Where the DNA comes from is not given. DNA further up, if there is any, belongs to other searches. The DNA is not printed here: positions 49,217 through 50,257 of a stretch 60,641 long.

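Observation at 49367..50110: Circularly permuted CcdA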

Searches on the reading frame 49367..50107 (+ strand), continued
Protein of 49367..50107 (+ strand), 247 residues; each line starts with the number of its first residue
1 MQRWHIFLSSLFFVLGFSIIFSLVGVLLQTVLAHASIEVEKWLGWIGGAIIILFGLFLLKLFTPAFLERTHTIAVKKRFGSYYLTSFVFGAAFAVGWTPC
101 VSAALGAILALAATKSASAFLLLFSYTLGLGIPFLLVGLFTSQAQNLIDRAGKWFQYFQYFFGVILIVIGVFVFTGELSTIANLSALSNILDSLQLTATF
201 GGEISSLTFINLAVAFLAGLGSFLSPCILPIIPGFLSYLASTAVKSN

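Call 26: fold_search(model_id=the predicted structure, library=pdb)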
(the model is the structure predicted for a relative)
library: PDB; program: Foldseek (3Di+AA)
matches with E <= 10: 140; with E <= 0.001: 0
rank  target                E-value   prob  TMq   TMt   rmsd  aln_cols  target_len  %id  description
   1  5vkv_MODEL_1_A        1.2e-03  1.00  0.39  0.42   7.0       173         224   35  Solution NMR structure of the membrane electron transporter CcdA (released 2018-01-31)
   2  8hf4_A                1.6e-01  0.20  0.18  0.10  19.8       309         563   14  Cryo-EM structure of nucleotide-bound ComA at outward-facing state with EC gate closed conformation (released 2023-10-04)
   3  8hf6_A                3.0e-01  0.15  0.18  0.10  20.2       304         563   14  Cryo-EM structure of nucleotide-bound ComA E647Q mutant (released 2023-10-04)
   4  7zdb_D                3.3e-01  0.25  0.24  0.13  17.6       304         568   15  IF(heme/bound) conformation of CydDC in ADP+Pi(CydC)/ATP(CydD) bound state (Dataset-2) (released 2023-04-19)
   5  4ry2_A                3.4e-01  0.10  0.13  0.08  20.3       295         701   16  Crystal structure of the peptidase-containing ABC transporter PCAT1 (released 2015-07-22)
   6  7zds_D                3.6e-01  0.23  0.23  0.12  17.7       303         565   16  IF(apo/as isolated) conformation of CydDC mutant (E500Q.C) (Dataset-18) (released 2023-04-19)
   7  9ryf_A                5.0e-01  0.09  0.14  0.08  20.3       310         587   11  Heterodimeric ABC exporter TmrAB (wild type) in ATP-bound outward-facing occluded conformation in the absence of Mg2+ (released 2026-04-08)
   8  8ipt_A                7.0e-01  0.06  0.13  0.08  21.7       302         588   16  Cryo-EM structure of heme transporter CydDC from Escherichia coli in the occluded ATP bound state (released 2023-06-14)
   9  7zdt_D                7.4e-01  0.08  0.15  0.10  19.2       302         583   14  Occ(apo/return) conformation of CydDC mutant (E500Q.C) in ATP(CydC) bound state (Dataset-18) (released 2023-04-19)
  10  6rai_B                9.4e-01  0.08  0.16  0.08  20.6       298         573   13  Heterodimeric ABC exporter TmrAB in ATP-bound outward-facing occluded conformation (released 2019-07-31)
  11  8vow_B                9.8e-01  0.08  0.16  0.09  19.9       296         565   14  Cryo-EM structure of the ABC transporter PCAT1 cysteine-free core bound with MgATP and Vi (released 2024-10-30)
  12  8voz_A                1.1e+00  0.09  0.18  0.10  19.4       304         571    9  Cryo-EM structure of the ABC transporter PCAT1 cysteine-free core bound with MgADP and substrate (released 2024-10-30)
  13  4ry2_B                1.3e+00  0.06  0.15  0.07  21.1       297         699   16  Crystal structure of the peptidase-containing ABC transporter PCAT1 (released 2015-07-22)
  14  6hpn                  1.3e+00  0.10  0.19  0.21  17.7       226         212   12  Crystal structure of Borrelia spielmanii WP_012665240 (BSA64) - an orthologous protein to B. burgdorferi BBA64 (released 2019-10-09)
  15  8vp8_A                1.3e+00  0.06  0.16  0.09  19.8       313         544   10  Cryo-EM structure of the ABC transporter PCAT1 bound with ATP and Substrate (released 2024-10-30)
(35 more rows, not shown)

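Call 31: search_protein_families(library=ncbifam, proteins=[window:49367-50107:+, P0121, P0122], max_evalue=0.001)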
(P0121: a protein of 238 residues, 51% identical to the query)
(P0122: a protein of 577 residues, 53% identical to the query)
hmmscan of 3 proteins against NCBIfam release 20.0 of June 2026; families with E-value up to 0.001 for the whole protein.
window:49367-50107:+ (247 aa): 3 families
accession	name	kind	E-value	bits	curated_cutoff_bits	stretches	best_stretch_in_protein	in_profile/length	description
NF001419.0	PRK00293.1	subfamily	5e-16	58.4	330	1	4-188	209-396/574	protein-disulfide reductase DsbD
NF040495.1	tranport_ArsG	equivalog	1.2e-10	41.2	200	1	3-174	41-221/225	aromatic aminobenezylarsenical efflux permease ArsG family transporter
NF045694.1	seleno_TsoB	exception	1.4e-10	39.9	805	1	5-190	222-407/572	rhodanese/DsbD fusion-like selenoprotein TsoB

P0121 (238 aa): 3 families
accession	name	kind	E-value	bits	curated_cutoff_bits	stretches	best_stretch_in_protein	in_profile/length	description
NF045694.1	seleno_TsoB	exception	2e-17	62.5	805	1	4-216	183-388/572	rhodanese/DsbD fusion-like selenoprotein TsoB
NF040495.1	tranport_ArsG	equivalog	2.6e-11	43.4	200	1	4-220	5-222/225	aromatic aminobenezylarsenical efflux permease ArsG family transporter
NF001419.0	PRK00293.1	subfamily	2.6e-06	26.3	330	1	4-222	170-385/574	protein-disulfide reductase DsbD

P0122 (577 aa): 8 families
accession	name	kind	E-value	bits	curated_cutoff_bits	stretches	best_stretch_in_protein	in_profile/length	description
NF002854.0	PRK03147.1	subfamily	3e-21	76.1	170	1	268-396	50-168/176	thiol-disulfide oxidoreductase ResA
NF040495.1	tranport_ArsG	equivalog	1.9e-13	50.3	200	1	6-216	7-221/225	aromatic aminobenezylarsenical efflux permease ArsG family transporter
NF045694.1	seleno_TsoB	exception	1.1e-11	43.6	805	1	6-221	185-396/572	rhodanese/DsbD fusion-like selenoprotein TsoB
NF041202.1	StoA_CxxC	exception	4.4e-11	42.9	210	1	280-383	52-151/163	endospore biogenesis thiol-disulfide oxidoreductase StoA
NF001419.0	PRK00293.1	subfamily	3.1e-10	39.3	330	1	5-221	171-387/574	protein-disulfide reductase DsbD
NF041054.1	WAxxUGC_long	equivalog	2.8e-09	36.7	300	1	252-379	78-197/354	ResA-like WAxxUGC motif-containing protein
NF010625.0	PRK14018.1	equivalog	4.1e-05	22.3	522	1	280-387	55-163/521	bifunctional peptide-methionine (S)-S-oxide reductase MsrA/peptide-methionine (R)-S-oxide reductase MsrB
TIGR00385.1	dsbE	subfamily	0.00045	19.9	123.15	1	276-389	57-163/173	DsbE family thiol:disulfide interchange protein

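Call 37: find_homologous_proteins(query=P0247, max_evalue=1e-10)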
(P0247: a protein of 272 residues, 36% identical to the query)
Query P0247 (272 aa): 7472 proteins with E <= 1e-10 among 8000 candidates; the best 120 are listed.
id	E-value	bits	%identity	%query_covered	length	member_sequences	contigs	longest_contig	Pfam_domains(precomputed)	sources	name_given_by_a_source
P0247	1.5e-167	574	100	100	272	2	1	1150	PF02683.23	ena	-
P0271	2.3e-105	370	65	99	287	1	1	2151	PF02683.23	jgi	jgi:cytochrome c-type biogenesis protein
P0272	2.5e-105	370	69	95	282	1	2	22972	PF02683.23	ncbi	-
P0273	1.5e-89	318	64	76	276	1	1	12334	PF02683.23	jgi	jgi:cytochrome c-type biogenesis protein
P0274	1.8e-88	315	58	79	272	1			PF02683.23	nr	nr:sulfite exporter TauE/SafE family protein [Anaerolineae bacterium]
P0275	2.4e-88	314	61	79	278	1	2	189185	PF02683.23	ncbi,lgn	-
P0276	1.8e-87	312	58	79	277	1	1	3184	PF02683.23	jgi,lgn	jgi:cytochrome c-type biogenesis protein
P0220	2.0e-87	311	61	76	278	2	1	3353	PF02683.23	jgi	jgi:cytochrome c-type biogenesis protein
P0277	3.9e-87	310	61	79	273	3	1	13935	PF02683.23,PF13386.13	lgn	-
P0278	4.8e-87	310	61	78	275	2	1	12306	PF02683.23,PF13386.13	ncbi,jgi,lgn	-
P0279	9.2e-87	309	60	78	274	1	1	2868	PF02683.23,PF13386.13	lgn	-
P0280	2.4e-86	308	63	76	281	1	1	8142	PF02683.23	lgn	-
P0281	3.8e-86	307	58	79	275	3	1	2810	PF02683.23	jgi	jgi:cytochrome c-type biogenesis protein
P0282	1.0e-85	306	60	76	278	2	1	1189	PF02683.23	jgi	jgi:cytochrome c-type biogenesis protein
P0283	2.5e-85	305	59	79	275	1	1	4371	PF02683.23,PF13386.13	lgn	-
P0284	2.5e-85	304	59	78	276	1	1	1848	PF02683.23,PF13386.13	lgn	-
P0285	2.8e-85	304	59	79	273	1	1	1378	PF02683.23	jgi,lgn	jgi:cytochrome c-type biogenesis protein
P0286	4.9e-85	304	59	76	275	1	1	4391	PF02683.23,PF13386.13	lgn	-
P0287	8.2e-85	303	60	76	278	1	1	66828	PF02683.23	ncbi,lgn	-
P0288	1.2e-84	302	55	79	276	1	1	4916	PF02683.23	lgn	-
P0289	1.3e-84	302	58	79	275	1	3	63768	PF02683.23,PF13386.13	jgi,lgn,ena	jgi:cytochrome c-type biogenesis protein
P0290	1.7e-84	302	60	78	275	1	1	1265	PF02683.23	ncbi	-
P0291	2.1e-84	301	59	78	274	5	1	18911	PF02683.23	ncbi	-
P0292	2.6e-84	301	57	77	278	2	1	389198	PF02683.23,PF13386.13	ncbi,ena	-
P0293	4.9e-84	300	59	78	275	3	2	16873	PF02683.23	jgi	jgi:cytochrome c-type biogenesis protein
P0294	5.5e-84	300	60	78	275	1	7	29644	PF02683.23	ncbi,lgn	-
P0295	7.0e-84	300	57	78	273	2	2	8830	PF02683.23,PF13386.13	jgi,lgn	jgi:cytochrome c-type biogenesis protein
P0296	1.3e-83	299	57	79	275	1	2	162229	PF02683.23,PF13386.13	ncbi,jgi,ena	-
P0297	1.4e-83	299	57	79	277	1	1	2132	PF02683.23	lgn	-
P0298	2.6e-83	298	57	78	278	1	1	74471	PF02683.23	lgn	-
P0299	2.7e-83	298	57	78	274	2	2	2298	PF02683.23,PF13386.13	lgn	-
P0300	3.8e-83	297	56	79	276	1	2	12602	PF02683.23,PF13386.13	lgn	-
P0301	3.9e-83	297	59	78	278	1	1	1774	PF02683.23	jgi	jgi:cytochrome c-type biogenesis protein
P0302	5.0e-83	297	58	78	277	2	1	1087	PF02683.23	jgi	-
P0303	1.2e-82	296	59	76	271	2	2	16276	PF02683.23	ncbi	-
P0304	1.4e-82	295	58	76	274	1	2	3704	PF02683.23,PF13386.13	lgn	-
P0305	1.6e-82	295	56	79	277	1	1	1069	PF02683.23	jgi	jgi:cytochrome c-type biogenesis protein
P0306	2.0e-82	295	56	78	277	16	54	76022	PF02683.23,PF13386.13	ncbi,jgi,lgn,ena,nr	ncbi:MAG: cytochrome c biogenesis protein CcdA [Aggregatilineales bacterium]|nr:cytochrome c biogene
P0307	2.8e-82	295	58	78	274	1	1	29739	PF02683.23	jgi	-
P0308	5.5e-82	294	58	78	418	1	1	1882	PF00085.27,PF08534.17,PF02683.23,PF13905.13,PF13098.14,PF00578.28,PF13386.13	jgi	jgi:cytochrome c biogenesis protein CcdA/peroxiredoxin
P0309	8.0e-82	293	57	78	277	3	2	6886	PF02683.23,PF13386.13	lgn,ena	-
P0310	1.2e-81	292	55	79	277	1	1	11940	PF02683.23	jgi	jgi:cytochrome c-type biogenesis protein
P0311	1.3e-81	292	56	78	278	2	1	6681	PF02683.23,PF13386.13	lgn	-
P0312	1.4e-81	292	56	77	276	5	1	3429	PF02683.23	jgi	jgi:cytochrome c-type biogenesis protein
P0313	1.4e-81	292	57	78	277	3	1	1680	PF02683.23,PF13386.13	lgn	-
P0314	2.0e-81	292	59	79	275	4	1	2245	PF02683.23,PF13386.13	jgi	jgi:cytochrome c-type biogenesis protein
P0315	2.5e-81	291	59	79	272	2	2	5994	PF02683.23,PF13386.13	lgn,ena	-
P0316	3.2e-81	291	58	79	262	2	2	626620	PF02683.23,PF13386.13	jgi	jgi:cytochrome c-type biogenesis protein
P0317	6.6e-81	290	57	79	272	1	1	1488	PF02683.23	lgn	-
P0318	8.3e-81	290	58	76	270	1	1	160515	PF02683.23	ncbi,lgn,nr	ncbi:MAG: cytochrome c biogenesis protein CcdA [Anaerolineae bacterium]|nr:cytochrome c biogenesis p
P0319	8.9e-81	290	57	79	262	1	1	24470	PF02683.23,PF13386.13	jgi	-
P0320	1.1e-80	289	56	78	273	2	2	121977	PF02683.23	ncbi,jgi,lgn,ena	-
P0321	2.3e-80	288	57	79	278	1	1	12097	PF02683.23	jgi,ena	-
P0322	3.9e-80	287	55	79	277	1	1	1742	PF02683.23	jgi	jgi:cytochrome c-type biogenesis protein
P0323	4.4e-80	287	56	79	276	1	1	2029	PF02683.23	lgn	-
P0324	5.2e-80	287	56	79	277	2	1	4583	PF02683.23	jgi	jgi:cytochrome c-type biogenesis protein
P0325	8.7e-80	286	56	79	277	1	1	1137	PF02683.23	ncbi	-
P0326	2.3e-79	285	57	78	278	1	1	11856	PF02683.23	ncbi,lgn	-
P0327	3.9e-79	284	54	79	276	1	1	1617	PF02683.23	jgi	jgi:cytochrome c-type biogenesis protein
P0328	4.2e-79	284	54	79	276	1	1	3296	PF02683.23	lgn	-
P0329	5.2e-79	284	56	78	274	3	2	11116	PF02683.23,PF13386.13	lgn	-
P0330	5.2e-79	284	55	78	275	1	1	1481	PF02683.23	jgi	jgi:cytochrome c-type biogenesis protein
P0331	6.2e-79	284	56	78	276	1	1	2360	PF02683.23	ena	-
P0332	6.8e-79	283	57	79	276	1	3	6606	PF02683.23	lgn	-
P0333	6.8e-79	283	57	78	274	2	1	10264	PF02683.23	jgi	jgi:cytochrome c-type biogenesis protein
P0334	8.6e-79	283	54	79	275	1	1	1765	PF02683.23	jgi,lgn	jgi:cytochrome c-type biogenesis protein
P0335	2.1e-78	282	53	79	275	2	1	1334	PF02683.23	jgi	jgi:cytochrome c-type biogenesis protein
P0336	2.4e-78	282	57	78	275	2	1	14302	PF02683.23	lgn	-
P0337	2.8e-78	281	55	79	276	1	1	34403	PF02683.23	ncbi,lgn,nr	ncbi:MAG: cytochrome c biogenesis protein CcdA [Anaerolineae bacterium]|nr:cytochrome c biogenesis p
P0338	3.1e-78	281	54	78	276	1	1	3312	PF02683.23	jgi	jgi:cytochrome c-type biogenesis protein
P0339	3.6e-78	281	57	79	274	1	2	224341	PF02683.23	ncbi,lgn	-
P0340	4.4e-78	281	58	79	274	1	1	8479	PF02683.23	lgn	-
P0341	5.2e-78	280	56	76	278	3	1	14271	PF02683.23,PF13386.13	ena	-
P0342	5.7e-78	280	53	79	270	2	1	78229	PF02683.23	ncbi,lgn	-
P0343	6.8e-78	280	56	79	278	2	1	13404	PF02683.23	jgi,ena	-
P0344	7.1e-78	280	56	79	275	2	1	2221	PF02683.23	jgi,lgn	jgi:cytochrome c-type biogenesis protein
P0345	9.6e-78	280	56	79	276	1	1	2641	PF02683.23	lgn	-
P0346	1.8e-77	279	52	79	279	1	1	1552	PF02683.23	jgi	jgi:cytochrome c-type biogenesis protein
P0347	2.0e-77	279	54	77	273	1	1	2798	PF02683.23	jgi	jgi:cytochrome c-type biogenesis protein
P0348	2.4e-77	278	53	79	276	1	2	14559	PF02683.23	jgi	jgi:cytochrome c-type biogenesis protein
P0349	2.7e-77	278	52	79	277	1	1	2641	PF02683.23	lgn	-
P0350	5.0e-77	277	52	79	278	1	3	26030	PF02683.23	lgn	-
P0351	9.3e-77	276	54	78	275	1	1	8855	PF02683.23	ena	-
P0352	1.1e-76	276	50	79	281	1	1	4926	PF02683.23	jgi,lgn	jgi:cytochrome c-type biogenesis protein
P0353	1.6e-76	276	53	78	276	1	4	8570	PF02683.23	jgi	jgi:cytochrome c-type biogenesis protein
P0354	2.3e-76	275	55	76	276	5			PF02683.23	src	-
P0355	5.2e-76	274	52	79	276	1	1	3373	PF02683.23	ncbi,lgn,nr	ncbi:MAG: cytochrome c biogenesis protein CcdA [Anaerolineae bacterium]|nr:cytochrome c biogenesis p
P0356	9.9e-76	273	56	79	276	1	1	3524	PF02683.23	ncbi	-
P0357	1.1e-74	270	51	78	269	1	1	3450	PF02683.23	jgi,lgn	jgi:cytochrome c-type biogenesis protein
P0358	1.1e-74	270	53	79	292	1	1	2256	PF02683.23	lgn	-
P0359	1.9e-74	269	54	79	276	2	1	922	PF02683.23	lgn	-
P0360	2.2e-73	265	53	79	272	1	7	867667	PF02683.23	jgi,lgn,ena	-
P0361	3.9e-73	265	49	79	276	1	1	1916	PF02683.23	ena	-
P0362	4.2e-73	264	55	78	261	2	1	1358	PF02683.23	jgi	jgi:cytochrome c-type biogenesis protein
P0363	4.9e-73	264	53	79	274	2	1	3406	PF02683.23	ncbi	ncbi:MAG: cytochrome c biogenesis CcdA family protein [Anaerolineae bacterium]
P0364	3.9e-72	261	59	60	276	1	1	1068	PF02683.23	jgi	jgi:cytochrome c-type biogenesis protein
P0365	9.0e-71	257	57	61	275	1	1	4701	PF02683.23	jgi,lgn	jgi:cytochrome c-type biogenesis protein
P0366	1.4e-70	256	50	78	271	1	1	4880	PF02683.23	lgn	-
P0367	1.6e-69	253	52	78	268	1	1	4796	PF02683.23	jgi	jgi:cytochrome c-type biogenesis protein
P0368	1.8e-69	253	53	78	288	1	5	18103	PF02683.23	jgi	jgi:cytochrome c-type biogenesis protein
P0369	9.0e-69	250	51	79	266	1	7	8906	PF02683.23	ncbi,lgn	-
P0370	1.3e-68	250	53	78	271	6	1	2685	PF02683.23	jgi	-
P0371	1.5e-68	249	51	78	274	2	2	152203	PF02683.23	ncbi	-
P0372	1.2e-67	246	49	78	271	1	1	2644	PF02683.23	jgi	-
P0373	7.3e-67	244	49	94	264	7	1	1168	PF02683.23,PF13386.13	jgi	jgi:cytochrome c-type biogenesis protein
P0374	2.2e-66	242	75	57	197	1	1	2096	PF02683.23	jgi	-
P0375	2.4e-66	242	55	64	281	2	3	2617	PF02683.23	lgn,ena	-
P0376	7.6e-66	241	58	59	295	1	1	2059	PF02683.23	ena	-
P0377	1.0e-63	234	47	76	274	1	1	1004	PF02683.23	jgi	jgi:cytochrome c-type biogenesis protein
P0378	1.7e-63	233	52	76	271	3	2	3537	PF02683.23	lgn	-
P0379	1.7e-63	233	56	65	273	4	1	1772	PF02683.23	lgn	-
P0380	2.8e-63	232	45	79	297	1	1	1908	PF02683.23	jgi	jgi:cytochrome c-type biogenesis protein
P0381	6.8e-63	231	48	77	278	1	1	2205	PF02683.23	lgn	-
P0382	1.6e-62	230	48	77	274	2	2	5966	PF02683.23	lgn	-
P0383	6.7e-62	228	54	64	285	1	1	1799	PF02683.23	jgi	jgi:cytochrome c-type biogenesis protein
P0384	1.1e-61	227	55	67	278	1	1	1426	PF02683.23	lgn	-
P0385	1.1e-60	224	51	67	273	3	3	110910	PF02683.23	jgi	jgi:cytochrome c-type biogenesis protein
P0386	7.6e-56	208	46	94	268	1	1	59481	PF02683.23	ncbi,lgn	-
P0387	3.7e-55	206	46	94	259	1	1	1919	PF02683.23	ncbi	-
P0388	5.6e-55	205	46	94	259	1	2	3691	PF02683.23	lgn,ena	-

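Call 39: find_encoding_contigs(protein=P0272, flank=4000, max_places=3)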
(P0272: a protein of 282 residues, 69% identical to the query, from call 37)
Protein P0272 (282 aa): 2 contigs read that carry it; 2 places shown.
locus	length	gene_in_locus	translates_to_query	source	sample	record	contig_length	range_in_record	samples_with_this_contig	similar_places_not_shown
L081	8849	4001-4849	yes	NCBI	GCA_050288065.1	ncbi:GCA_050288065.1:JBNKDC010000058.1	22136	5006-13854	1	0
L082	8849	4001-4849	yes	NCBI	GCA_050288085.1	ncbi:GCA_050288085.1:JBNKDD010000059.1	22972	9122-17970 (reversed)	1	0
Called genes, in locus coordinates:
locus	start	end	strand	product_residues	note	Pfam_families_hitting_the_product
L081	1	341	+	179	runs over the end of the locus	PF12158:DUF3592 (weak)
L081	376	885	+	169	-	PF01243:PNPOx_N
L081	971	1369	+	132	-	PF02310:B12-binding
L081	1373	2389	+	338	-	PF03308:MeaB, PF20720:nSTAND3 (faint), PF02492:cobW (weak)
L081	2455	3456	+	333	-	PF13793:Pribosyltran_N, PF00156:Pribosyltran, PF14572:Pribosyl_synth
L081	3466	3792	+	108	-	PF04226:Transgly_assoc (weak)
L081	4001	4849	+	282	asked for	PF02683:DsbD_TM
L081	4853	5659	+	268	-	PF09858:DUF2085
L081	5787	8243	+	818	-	PF00069:Pkinase, PF07714:PK_Tyr_Ser-Thr, PF03109:ABC1 (weak), PF03781:FGE-sulfatase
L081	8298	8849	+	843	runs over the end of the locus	-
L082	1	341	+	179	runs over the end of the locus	PF12158:DUF3592 (weak)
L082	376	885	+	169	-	PF01243:PNPOx_N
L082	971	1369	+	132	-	PF02310:B12-binding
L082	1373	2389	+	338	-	PF03308:MeaB, PF02492:cobW (weak)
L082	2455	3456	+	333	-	PF13793:Pribosyltran_N, PF00156:Pribosyltran, PF14572:Pribosyl_synth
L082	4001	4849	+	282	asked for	PF02683:DsbD_TM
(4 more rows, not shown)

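Call 45: find_related_loci(query=P0121, collection=genome_contigs, flank=3000)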
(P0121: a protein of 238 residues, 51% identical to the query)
Query P0121 (238 aa) in genome_contigs; peptide patterns used: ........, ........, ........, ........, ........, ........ (x = any residue, [..] = any of these).
242 stretches matched a pattern; 4 encode a relative of the query (tblastn E <= 1e-3); 4 distinct loci.
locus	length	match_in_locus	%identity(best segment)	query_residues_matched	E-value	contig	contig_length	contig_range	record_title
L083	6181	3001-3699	62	1-233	3e-95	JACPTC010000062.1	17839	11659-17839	MAG: Candidatus Woesearchaeota archaeon isolate NC_groundwater_722_Ag_S-0.2um_37_15 S36_SO-2_scaffold_721834, whole geno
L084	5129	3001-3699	60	1-233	2e-80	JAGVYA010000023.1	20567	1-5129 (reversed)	Candidatus Woesearchaeota archaeon isolate RIFCSPLOWO2_01_FULL_35_20 rifcsplowo2_01_scaffold_28300, whole genome shotgun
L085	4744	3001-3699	58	1-233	1e-83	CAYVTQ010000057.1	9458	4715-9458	MAG TPA_asm: uncultured Methanosarcinales archaeon isolate binchicken_co227_1181 genome assembly, contig: NODE_14258_len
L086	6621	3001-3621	24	2-216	9e-12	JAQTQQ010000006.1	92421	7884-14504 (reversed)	MAG: Candidatus Omnitrophota bacterium isolate STB_143 NODE_510_length_92421_cov_11.075563_Sandtown_B, whole genome shot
